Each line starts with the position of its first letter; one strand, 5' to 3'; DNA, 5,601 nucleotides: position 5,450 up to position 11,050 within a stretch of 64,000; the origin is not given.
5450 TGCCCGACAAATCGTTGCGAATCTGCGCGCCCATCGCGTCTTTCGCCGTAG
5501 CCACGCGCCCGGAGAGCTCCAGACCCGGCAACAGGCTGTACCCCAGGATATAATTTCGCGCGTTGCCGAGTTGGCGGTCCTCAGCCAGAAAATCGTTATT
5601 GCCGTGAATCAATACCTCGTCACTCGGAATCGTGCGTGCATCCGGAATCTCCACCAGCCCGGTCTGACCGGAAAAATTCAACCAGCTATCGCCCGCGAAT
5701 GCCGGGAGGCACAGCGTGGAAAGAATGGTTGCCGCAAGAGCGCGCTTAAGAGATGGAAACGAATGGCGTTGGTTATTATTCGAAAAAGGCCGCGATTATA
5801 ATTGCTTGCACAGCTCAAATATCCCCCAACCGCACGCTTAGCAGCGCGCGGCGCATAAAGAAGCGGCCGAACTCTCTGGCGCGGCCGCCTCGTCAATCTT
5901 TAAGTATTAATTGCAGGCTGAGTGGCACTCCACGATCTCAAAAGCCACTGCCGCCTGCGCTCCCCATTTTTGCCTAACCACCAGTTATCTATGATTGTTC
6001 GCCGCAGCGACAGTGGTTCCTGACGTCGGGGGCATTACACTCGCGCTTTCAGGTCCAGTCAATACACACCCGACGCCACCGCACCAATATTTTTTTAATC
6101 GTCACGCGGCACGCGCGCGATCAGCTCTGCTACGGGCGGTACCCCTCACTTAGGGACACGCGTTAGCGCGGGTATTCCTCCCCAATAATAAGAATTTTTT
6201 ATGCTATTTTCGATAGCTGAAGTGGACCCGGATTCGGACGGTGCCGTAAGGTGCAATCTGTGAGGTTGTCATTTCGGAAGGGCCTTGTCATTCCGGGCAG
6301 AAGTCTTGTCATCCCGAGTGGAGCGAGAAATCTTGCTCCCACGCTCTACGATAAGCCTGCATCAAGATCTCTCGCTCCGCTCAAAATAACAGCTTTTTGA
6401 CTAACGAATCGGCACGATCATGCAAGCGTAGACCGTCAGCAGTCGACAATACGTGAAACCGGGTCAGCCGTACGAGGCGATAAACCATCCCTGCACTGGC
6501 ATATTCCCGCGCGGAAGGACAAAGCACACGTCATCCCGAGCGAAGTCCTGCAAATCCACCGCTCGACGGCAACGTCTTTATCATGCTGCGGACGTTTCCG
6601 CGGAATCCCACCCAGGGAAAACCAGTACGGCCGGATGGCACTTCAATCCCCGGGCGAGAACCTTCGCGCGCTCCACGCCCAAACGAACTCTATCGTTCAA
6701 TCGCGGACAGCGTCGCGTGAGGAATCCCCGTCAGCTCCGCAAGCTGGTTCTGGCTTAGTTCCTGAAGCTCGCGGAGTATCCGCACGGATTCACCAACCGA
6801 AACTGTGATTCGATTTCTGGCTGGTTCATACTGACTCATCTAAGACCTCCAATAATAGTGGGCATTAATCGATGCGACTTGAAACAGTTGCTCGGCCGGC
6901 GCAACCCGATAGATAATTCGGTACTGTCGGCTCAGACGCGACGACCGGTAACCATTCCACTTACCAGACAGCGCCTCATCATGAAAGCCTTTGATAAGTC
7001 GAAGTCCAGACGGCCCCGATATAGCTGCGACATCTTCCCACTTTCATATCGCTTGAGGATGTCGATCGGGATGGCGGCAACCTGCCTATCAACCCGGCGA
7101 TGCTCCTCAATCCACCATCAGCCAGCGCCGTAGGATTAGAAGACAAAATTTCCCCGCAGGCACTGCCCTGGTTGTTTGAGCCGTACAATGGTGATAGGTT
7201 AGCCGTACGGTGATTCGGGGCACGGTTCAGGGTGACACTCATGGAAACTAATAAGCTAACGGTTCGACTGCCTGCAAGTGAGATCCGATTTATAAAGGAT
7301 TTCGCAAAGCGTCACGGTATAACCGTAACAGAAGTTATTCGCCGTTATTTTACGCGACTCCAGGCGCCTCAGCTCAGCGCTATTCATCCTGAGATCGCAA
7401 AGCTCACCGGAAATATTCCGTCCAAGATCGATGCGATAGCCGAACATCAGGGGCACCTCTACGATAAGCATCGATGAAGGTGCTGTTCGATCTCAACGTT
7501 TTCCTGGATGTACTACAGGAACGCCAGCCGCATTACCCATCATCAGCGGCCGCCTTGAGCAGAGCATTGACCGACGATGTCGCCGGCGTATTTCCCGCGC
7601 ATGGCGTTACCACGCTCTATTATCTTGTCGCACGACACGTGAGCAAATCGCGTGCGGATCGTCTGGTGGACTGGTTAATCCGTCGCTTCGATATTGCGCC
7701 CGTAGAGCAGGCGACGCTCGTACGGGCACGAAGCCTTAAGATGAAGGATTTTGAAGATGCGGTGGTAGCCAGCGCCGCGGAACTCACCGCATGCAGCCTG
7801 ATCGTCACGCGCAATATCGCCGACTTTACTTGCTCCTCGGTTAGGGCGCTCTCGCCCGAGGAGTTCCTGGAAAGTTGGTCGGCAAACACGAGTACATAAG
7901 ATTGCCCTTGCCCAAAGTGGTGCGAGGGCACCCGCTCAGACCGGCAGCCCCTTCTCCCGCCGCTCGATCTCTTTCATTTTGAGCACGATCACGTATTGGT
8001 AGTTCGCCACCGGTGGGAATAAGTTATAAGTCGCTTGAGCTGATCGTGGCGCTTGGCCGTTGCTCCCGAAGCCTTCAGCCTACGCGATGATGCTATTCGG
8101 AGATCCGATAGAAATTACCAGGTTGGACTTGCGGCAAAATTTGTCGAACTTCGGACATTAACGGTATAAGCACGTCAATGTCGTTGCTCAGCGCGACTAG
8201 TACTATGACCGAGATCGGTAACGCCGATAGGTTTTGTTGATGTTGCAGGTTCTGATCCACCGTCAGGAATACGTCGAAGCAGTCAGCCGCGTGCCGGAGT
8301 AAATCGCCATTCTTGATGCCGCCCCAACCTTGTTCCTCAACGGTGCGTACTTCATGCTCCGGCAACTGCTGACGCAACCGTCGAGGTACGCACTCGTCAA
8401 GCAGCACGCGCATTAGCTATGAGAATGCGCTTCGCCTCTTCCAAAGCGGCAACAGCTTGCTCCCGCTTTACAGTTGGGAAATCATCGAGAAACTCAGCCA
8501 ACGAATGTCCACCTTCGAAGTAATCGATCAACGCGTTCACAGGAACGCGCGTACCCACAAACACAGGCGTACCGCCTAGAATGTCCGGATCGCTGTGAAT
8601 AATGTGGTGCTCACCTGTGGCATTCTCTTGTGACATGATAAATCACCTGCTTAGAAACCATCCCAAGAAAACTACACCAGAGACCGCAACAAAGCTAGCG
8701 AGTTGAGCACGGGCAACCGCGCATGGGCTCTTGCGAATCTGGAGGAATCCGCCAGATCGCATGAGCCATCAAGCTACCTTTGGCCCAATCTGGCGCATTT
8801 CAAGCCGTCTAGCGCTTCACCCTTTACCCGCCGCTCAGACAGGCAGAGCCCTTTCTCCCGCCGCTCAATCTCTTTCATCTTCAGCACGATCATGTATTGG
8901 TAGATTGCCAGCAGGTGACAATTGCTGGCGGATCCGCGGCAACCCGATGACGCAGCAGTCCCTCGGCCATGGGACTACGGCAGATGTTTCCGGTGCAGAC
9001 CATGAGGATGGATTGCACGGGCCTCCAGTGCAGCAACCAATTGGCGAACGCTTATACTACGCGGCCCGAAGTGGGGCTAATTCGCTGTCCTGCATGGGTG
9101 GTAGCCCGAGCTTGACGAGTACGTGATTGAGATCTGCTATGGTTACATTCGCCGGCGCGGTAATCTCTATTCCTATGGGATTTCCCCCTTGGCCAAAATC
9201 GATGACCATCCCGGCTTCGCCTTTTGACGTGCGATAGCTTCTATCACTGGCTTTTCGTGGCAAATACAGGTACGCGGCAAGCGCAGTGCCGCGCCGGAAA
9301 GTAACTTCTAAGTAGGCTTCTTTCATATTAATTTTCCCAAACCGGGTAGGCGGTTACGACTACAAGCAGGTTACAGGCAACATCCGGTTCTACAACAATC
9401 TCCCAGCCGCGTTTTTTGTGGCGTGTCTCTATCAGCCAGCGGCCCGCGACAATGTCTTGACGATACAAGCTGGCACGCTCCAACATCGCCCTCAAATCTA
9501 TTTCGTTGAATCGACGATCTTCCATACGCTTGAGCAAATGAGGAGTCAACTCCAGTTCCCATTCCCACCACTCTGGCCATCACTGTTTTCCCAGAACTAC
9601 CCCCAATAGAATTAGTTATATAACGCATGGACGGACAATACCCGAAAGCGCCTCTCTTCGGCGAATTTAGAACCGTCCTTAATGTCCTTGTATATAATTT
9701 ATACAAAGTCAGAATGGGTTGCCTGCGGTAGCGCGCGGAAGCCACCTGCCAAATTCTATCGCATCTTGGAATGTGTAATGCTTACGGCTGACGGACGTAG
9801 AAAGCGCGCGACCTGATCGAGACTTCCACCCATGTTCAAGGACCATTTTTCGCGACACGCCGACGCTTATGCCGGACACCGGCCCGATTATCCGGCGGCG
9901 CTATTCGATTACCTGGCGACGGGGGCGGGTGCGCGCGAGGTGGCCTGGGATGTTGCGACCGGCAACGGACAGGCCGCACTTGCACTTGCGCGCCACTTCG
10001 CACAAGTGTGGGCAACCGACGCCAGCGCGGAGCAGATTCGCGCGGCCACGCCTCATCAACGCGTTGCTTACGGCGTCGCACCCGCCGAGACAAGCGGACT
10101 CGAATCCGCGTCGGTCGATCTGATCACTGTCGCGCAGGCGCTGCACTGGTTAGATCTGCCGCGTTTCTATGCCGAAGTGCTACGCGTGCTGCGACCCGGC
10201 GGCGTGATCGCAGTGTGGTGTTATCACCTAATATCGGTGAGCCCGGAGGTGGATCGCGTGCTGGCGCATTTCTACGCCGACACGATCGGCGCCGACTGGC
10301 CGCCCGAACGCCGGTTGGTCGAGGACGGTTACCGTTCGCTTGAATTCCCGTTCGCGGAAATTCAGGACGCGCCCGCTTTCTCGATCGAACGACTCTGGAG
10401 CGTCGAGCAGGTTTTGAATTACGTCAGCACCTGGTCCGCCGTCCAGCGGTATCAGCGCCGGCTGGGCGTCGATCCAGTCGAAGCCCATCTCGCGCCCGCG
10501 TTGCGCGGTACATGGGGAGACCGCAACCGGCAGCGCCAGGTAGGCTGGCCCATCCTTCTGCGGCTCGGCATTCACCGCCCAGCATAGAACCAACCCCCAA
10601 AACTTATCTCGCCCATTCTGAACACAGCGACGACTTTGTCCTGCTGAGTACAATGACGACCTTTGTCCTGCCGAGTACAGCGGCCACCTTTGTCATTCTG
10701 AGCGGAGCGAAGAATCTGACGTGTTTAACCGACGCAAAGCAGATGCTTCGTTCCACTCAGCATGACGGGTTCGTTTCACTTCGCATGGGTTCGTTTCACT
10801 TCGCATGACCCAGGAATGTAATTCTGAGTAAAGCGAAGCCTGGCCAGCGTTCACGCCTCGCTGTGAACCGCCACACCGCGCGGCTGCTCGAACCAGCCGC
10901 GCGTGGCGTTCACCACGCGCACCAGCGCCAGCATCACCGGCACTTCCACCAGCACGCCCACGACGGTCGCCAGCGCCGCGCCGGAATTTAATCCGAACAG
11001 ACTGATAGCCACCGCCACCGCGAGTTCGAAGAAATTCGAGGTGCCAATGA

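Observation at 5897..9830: Stack of four type-II TA-like modules in a lower-GC patch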

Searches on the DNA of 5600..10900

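Call 105: search_rna_families(source=window, start=5600, end=10900, threshold=evalue, max_evalue=1)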
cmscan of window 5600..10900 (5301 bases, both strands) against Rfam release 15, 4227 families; matches with E-value up to 1: 2.
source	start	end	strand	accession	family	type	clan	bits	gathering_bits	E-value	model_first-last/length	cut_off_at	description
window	10692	10766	-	RF02901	AaHKsRNA41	Gene; sRNA;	-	26.1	97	0.0052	8-95/187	no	Aggregatibacter sRNA 41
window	10188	10362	-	RF02855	Ysr251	Gene; antisense;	-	17.3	100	0.25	1-194/194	no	Yersinia sRNA 251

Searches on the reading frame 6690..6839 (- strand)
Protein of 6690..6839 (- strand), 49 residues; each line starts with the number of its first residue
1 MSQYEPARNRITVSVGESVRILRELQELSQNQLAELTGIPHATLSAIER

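Call 7: search_protein_families(library=pfam, max_evalue=0.01, proteins=[window:6690-6839:-])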
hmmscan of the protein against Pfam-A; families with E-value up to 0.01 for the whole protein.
window:6690-6839:- (49 aa): 6 families
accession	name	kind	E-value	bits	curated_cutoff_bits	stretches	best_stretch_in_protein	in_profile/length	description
PF01381.28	HTH_3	-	9.7e-08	32.4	23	1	20-49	2-31/55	Helix-turn-helix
PF13560.12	HTH_31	-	6.4e-06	26.8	27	1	16-49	3-36/64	Helix-turn-helix domain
PF13413.12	HTH_25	-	0.00075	19.7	24.6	1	20-49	3-32/62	Helix-turn-helix domain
PF13744.12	HTH_37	-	0.0033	17.7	27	1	6-49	10-53/80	Helix-turn-helix domain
PF13412.12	HTH_24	-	0.0033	17.4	21.9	1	20-46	7-36/48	Winged helix-turn-helix DNA-binding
PF20432.4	Xre-like-HTH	-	0.0042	17.8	25.8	1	19-46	15-42/63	Antitoxin Xre-like helix-turn-helix domain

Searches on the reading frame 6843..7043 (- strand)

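Call 7: search_protein_families(library=pfam, max_evalue=0.01, proteins=[window:6843-7043:-])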
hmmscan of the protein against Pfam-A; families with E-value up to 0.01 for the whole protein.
seq(67 aa): 1 family
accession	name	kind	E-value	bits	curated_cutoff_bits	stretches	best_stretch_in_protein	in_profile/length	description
PF06769.20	YoeB_toxin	-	0.0031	17.9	27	1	23-63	42-80/80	YoeB-like toxin of bacterial type II toxin-antitoxin system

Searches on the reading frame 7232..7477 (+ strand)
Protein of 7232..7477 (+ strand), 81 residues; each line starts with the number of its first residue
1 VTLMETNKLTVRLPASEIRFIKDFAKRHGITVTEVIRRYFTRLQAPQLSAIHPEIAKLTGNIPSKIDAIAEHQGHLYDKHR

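Call 7: search_protein_families(library=pfam, max_evalue=0.01, proteins=[window:7232-7477:+])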
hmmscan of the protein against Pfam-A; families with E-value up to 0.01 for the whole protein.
window:7232-7477:+ (81 aa): 2 families
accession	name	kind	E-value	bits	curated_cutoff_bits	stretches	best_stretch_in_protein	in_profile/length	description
PF19891.5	DUF6364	-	3.8e-11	43.7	27.3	1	6-80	2-70/70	Family of unknown function (DUF6364)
PF19807.5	DUF6290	-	0.00027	21.5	27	1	9-38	4-33/72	Family of unknown function (DUF6290)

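Call 20: search_protein_families(library=ncbifam, max_evalue=0.1, proteins=[window:7232-7477:+])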
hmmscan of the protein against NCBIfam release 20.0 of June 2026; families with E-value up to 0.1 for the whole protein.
window:7232-7477:+ (81 aa): 5 families
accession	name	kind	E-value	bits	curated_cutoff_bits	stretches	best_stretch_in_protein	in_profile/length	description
NF046040.1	RelB_antitoxin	equivalog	9.8e-06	25.8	50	1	10-40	2-32/69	type II toxin-antitoxin system RelB family antitoxin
NF047399.1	BrnA_antitoxin_add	equivalog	0.0083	16.3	60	1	4-38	30-64/70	type II toxin-antitoxin system BrnA family antitoxin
TIGR01128.2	holA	equivalog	0.021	14.2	80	1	19-62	133-176/316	DNA polymerase III subunit delta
NF041418.1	MbpA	equivalog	0.062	13.2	90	1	7-39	3-35/93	mobilization protein MbpA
NF050181.1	TA_anti_VapB_Myco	equivalog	0.079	13.5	60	0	13-46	9-42/72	type II toxin-antitoxin system VapB family antitoxin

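Call 54: search_protein_families(library=padloc, max_evalue=0.01, proteins=[window:7232-7477:+])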
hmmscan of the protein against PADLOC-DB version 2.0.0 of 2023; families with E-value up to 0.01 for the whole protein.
window:7232-7477:+ (81 aa): 0 families

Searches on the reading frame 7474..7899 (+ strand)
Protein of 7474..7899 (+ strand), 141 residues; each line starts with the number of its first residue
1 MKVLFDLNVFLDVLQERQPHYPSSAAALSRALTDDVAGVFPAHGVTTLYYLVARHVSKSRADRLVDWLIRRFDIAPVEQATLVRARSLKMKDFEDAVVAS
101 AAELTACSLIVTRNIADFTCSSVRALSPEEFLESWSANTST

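Call 7: search_protein_families(library=pfam, max_evalue=0.01, proteins=[window:7474-7899:+])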
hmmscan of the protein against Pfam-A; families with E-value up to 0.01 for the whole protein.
window:7474-7899:+ (141 aa): 2 families
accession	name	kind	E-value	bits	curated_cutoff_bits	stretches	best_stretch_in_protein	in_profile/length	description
PF13470.12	PIN_3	-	7.7e-17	62.6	27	1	2-116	1-115/115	PIN domain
PF01850.27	PIN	-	1.2e-05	26.3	23.6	1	4-114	2-111/120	PIN domain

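Call 11: find_encoding_contigs(protein=window:7474-7899:+, flank=10000, max_places=10)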
Protein window:7474-7899:+ (141 aa): 15 contigs read that carry it; 10 places shown.
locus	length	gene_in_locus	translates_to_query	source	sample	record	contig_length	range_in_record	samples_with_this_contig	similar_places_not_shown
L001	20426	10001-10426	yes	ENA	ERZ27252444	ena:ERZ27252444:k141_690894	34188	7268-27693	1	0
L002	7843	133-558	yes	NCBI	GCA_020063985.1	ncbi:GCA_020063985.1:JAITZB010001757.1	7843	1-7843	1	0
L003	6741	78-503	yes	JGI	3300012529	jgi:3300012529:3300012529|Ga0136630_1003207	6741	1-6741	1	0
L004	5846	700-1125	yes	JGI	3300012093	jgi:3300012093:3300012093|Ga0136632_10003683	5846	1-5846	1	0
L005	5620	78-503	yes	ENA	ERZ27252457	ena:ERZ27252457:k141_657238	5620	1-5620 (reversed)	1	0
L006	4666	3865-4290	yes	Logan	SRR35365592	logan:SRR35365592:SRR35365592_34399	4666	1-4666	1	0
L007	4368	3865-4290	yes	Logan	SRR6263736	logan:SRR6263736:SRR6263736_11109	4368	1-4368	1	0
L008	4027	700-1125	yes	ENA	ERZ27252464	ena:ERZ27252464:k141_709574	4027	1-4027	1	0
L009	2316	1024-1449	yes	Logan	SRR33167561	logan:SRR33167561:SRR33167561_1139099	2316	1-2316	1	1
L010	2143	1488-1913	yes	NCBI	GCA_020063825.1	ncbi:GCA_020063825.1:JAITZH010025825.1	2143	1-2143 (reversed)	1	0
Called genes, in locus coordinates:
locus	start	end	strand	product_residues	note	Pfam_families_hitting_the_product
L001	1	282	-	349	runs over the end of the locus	PF00953:Glycos_transf_4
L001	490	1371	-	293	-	PF01370:Epimerase, PF16363:GDP_Man_Dehyd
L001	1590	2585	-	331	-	PF01370:Epimerase, PF04321:RmlD_sub_bind (weak), PF16363:GDP_Man_Dehyd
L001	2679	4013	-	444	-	PF13439:Glyco_transf_4, PF13579:Glyco_trans_4_4, PF00534:Glycos_transf_1, PF13692:Glyco_trans_1_4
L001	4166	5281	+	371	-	PF00196:GerE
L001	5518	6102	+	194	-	PF05685:Uma2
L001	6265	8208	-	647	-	PF06082:YjbH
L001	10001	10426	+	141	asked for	PF01850:PIN (weak), PF13470:PIN_3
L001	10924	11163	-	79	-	PF04255:DUF433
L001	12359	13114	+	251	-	PF08241:Methyltransf_11, PF08242:Methyltransf_12, PF13649:Methyltransf_25, PF13847:Methyltransf_31 (weak)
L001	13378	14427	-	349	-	PF13593:SBF_like (weak), PF01758:SBF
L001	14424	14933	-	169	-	PF01451:LMWPc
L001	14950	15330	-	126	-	PF12840:HTH_20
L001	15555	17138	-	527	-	PF00034:Cytochrom_C (faint), PF06537:DHOR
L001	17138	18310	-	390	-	PF09375:Peptidase_M75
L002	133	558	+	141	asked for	PF01850:PIN (weak), PF13470:PIN_3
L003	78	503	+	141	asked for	PF01850:PIN (weak), PF13470:PIN_3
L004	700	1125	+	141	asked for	PF01850:PIN (weak), PF13470:PIN_3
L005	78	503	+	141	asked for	PF01850:PIN (weak), PF13470:PIN_3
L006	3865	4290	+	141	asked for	PF01850:PIN (weak), PF13470:PIN_3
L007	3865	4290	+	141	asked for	PF01850:PIN (weak), PF13470:PIN_3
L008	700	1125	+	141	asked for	PF01850:PIN (weak), PF13470:PIN_3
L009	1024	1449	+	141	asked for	PF01850:PIN (weak), PF13470:PIN_3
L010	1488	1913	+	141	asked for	PF01850:PIN (weak), PF13470:PIN_3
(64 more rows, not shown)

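Call 20: search_protein_families(library=ncbifam, max_evalue=0.1, proteins=[window:7474-7899:+])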
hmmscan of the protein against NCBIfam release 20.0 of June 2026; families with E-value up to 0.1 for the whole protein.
window:7474-7899:+ (141 aa): 1 family
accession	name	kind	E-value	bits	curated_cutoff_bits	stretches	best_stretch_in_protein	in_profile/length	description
NF046100.1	RSP_2648_fam_PIN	equivalog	0.00018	21.5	170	1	60-130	52-126/177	RSP_2648 family PIN domain-containing protein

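Call 54: search_protein_families(library=padloc, max_evalue=0.01, proteins=[window:7474-7899:+])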
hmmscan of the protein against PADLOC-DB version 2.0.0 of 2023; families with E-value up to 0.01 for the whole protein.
window:7474-7899:+ (141 aa): 0 families

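Call 97: search_dna_similar(query=window:7474-7899:+, collection=plasmids, mode=protein, max_evalue=0.00001, max_rows=8)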
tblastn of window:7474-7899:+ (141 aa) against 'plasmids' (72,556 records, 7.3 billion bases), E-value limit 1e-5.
Records with a match: 8; places in all: 8; records where one place covers at least 80% of the query: 8.
Best place of each record, by identity: <60% 8.
By first word of the organism name: Synechocystis 4; Picosynechococcus 2; Gloeothece 2.
By predicted mobility (MOB-suite, as given by PLSDB): mobilizable 4; non-mobilizable 4.
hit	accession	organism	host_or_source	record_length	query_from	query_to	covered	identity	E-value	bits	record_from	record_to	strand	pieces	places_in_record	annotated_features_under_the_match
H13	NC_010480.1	Picosynechococcus sp. PCC 7002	-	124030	16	132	83%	34.7%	9e-14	74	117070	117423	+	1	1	PIN domain-containing protein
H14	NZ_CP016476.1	Picosynechococcus sp. PCC 7003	cell culture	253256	16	132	83%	34.7%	6e-13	71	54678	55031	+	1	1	PIN domain-containing protein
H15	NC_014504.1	Gloeothece verrucosa PCC 7822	fresh water in rice field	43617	17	133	83%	31.6%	5e-10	63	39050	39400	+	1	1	PIN domain-containing protein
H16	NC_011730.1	Gloeothece citriformis PCC 7424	-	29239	17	133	83%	30.8%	2e-9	61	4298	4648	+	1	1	PIN domain-containing protein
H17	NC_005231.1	Synechocystis sp. PCC 6803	-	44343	16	132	83%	26.5%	7e-6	51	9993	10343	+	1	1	PIN domain-containing protein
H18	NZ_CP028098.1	Synechocystis sp. IPPAS B-1465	axenic culture,Synechocystis sp. GT-L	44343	16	132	83%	26.5%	7e-6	51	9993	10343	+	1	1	PIN domain-containing protein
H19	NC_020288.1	Synechocystis sp. PCC 6803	-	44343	16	132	83%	26.5%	7e-6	51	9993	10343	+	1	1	PIN domain-containing protein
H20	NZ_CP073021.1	Synechocystis sp. PCC 6803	cell culture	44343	16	132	83%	26.5%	7e-6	51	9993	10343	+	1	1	PIN domain-containing protein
